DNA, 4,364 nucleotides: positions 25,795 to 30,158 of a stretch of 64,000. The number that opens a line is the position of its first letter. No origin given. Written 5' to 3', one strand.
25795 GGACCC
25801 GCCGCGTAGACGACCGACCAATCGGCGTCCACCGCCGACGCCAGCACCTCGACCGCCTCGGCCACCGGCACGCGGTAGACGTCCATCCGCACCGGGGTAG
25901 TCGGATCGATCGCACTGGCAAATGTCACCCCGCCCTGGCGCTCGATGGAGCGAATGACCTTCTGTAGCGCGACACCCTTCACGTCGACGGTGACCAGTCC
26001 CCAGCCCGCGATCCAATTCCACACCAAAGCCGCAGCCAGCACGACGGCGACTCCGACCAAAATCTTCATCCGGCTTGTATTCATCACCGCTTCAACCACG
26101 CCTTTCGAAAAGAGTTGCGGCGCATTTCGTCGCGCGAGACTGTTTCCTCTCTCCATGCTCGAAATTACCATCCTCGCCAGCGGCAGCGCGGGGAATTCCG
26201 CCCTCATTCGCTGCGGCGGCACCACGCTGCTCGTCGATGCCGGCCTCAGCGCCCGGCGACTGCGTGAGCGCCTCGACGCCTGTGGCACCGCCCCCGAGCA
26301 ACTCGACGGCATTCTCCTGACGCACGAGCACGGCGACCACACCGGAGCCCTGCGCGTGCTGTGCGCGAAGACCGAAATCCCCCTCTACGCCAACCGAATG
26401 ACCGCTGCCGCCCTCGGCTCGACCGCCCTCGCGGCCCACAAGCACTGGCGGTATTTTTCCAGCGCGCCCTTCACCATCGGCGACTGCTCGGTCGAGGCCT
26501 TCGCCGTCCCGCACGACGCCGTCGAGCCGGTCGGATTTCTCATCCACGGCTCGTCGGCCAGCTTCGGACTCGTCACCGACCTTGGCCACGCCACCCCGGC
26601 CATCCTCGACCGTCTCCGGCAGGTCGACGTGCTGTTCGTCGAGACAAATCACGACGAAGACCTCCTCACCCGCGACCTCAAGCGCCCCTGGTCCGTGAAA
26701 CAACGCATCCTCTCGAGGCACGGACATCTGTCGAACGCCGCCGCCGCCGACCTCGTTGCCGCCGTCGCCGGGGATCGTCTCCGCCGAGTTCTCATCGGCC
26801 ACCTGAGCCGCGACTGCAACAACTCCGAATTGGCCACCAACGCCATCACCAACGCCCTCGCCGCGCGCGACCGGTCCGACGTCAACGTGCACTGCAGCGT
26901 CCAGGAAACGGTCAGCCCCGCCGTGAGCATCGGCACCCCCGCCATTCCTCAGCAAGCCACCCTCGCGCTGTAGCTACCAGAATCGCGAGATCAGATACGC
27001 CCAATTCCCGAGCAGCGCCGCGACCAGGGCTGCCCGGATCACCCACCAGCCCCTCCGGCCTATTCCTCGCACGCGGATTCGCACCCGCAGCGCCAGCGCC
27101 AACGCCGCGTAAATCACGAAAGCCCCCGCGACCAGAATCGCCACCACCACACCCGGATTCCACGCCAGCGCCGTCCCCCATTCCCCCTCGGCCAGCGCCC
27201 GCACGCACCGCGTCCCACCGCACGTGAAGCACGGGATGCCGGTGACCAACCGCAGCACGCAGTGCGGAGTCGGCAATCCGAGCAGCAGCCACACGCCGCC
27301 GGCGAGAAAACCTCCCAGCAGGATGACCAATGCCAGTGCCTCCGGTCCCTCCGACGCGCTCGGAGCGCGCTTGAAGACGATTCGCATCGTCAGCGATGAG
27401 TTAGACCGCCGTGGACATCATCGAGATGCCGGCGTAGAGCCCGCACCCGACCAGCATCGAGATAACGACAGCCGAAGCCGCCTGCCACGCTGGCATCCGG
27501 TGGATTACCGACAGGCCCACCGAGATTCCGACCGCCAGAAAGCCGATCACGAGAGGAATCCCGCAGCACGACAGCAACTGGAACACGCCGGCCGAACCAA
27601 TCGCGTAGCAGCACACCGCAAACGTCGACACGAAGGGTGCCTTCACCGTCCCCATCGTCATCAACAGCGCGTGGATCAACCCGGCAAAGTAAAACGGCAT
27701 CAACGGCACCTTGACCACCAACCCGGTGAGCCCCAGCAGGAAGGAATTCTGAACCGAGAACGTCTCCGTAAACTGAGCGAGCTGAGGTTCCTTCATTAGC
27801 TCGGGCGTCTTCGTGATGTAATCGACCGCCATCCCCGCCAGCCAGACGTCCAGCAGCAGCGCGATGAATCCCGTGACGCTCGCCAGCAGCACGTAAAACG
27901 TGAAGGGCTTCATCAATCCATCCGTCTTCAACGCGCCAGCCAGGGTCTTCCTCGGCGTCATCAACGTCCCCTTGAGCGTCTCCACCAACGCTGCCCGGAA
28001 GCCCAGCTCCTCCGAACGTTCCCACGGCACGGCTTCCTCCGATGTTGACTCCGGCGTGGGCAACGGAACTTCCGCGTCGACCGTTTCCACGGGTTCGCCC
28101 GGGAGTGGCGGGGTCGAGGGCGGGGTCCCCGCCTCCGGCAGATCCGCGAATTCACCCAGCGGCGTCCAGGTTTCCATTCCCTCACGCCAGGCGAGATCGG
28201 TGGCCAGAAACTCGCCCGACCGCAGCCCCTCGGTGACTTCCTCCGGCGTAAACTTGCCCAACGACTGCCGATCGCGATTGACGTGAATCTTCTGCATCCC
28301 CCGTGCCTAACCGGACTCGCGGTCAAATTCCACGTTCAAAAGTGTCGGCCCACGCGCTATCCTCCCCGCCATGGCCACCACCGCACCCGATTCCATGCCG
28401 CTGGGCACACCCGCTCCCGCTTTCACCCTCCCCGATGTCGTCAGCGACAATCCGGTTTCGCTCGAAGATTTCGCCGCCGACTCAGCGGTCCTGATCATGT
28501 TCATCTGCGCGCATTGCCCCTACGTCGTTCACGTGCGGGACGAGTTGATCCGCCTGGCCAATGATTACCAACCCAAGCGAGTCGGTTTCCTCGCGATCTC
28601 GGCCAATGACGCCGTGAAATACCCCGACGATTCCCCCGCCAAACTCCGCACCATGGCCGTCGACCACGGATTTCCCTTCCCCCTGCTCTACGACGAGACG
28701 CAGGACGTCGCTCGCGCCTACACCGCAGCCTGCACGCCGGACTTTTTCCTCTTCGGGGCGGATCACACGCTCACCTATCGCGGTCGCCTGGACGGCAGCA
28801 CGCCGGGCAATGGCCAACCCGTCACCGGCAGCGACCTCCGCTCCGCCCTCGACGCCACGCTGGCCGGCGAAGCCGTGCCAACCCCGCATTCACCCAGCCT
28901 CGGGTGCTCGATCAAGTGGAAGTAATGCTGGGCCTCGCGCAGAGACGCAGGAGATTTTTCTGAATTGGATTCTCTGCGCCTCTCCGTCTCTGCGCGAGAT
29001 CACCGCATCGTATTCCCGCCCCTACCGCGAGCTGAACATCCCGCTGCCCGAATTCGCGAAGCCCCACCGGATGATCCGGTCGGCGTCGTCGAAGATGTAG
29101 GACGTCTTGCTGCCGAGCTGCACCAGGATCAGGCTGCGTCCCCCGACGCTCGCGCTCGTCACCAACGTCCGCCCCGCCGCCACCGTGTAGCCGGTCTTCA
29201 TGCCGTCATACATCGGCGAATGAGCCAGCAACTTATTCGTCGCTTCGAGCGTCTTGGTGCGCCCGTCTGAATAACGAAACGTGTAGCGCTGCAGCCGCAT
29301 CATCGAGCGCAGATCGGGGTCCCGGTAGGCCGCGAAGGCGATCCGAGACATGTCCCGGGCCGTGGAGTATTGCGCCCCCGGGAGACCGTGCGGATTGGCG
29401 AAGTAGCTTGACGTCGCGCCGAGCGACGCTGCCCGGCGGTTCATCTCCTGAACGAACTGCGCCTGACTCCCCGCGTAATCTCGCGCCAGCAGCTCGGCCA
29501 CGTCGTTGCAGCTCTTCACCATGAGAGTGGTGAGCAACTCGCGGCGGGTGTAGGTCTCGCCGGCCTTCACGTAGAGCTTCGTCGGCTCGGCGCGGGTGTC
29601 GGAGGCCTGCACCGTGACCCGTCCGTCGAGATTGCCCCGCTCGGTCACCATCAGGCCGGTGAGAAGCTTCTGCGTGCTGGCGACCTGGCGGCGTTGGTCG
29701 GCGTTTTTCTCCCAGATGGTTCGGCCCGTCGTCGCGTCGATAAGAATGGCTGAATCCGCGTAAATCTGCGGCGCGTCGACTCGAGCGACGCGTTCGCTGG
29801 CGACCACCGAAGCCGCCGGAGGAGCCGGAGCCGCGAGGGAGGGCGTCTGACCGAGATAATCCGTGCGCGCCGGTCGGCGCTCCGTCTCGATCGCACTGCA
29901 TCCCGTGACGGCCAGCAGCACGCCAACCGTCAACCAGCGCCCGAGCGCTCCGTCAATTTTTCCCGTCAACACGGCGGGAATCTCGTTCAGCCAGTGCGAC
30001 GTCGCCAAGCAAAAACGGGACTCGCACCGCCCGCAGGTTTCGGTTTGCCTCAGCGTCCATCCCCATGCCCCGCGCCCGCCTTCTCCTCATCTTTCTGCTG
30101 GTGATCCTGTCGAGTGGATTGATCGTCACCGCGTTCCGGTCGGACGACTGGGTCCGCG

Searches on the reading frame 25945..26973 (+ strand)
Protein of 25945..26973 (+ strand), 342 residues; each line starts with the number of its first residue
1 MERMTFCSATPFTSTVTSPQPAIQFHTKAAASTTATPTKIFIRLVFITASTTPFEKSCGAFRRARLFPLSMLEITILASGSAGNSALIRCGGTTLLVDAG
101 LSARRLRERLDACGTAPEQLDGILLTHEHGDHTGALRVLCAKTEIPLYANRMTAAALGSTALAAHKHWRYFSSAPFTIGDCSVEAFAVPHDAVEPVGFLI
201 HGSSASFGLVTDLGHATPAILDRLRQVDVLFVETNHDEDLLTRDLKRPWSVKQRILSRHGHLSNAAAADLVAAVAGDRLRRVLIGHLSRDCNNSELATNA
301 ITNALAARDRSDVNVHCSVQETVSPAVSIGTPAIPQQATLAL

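Call 53: search_protein_families(library=pfam, proteins=[window:25945-26973:+], max_evalue=0.00001)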
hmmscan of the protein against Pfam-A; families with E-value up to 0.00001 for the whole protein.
window:25945-26973:+ (342 aa): 3 families
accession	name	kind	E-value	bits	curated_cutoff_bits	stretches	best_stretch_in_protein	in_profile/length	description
PF12706.13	Lactamase_B_2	-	2.6e-23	83.1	27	1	93-278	1-194/200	Beta-lactamase superfamily domain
PF00753.33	Lactamase_B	-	1.8e-16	61.1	22.7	1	81-261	4-196/196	Metallo-beta-lactamase superfamily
PF23023.1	Anti-Pycsar_Apyc1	-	7.7e-07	29.3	50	1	83-140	20-74/250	Anti-Pycsar protein Apyc1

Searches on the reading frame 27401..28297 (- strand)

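Call 53: search_protein_families(library=pfam, proteins=[window:27401-28297:-], max_evalue=0.00001)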
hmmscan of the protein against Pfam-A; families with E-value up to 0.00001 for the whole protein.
window:27401-28297:- (298 aa): 1 family
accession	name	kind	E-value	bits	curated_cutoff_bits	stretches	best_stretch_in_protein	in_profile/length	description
PF14237.11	GYF_2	-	1.5e-09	37.9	25.8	1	5-53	2-50/50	GYF domain 2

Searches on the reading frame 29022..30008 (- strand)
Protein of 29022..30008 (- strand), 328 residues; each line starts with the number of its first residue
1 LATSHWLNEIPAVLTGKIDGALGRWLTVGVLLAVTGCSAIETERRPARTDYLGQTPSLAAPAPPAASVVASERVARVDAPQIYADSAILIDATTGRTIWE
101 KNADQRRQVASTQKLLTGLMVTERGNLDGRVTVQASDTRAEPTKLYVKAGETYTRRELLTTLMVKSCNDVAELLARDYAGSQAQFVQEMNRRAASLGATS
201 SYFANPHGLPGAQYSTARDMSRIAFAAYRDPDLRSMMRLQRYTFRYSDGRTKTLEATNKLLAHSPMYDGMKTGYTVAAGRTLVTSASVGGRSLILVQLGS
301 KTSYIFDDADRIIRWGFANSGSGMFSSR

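Call 53: search_protein_families(library=pfam, proteins=[window:29022-30008:-], max_evalue=0.00001)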
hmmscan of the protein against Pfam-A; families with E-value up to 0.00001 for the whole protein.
window:29022-30008:- (328 aa): 2 families
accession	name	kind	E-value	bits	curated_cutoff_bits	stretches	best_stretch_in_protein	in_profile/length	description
PF00768.25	Peptidase_S11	-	1.2e-50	172.6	27.6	1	76-301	4-238/239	D-alanyl-D-alanine carboxypeptidase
PF13354.11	Beta-lactamase2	-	2.2e-06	27.6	22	1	90-224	5-143/214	Beta-lactamase enzyme family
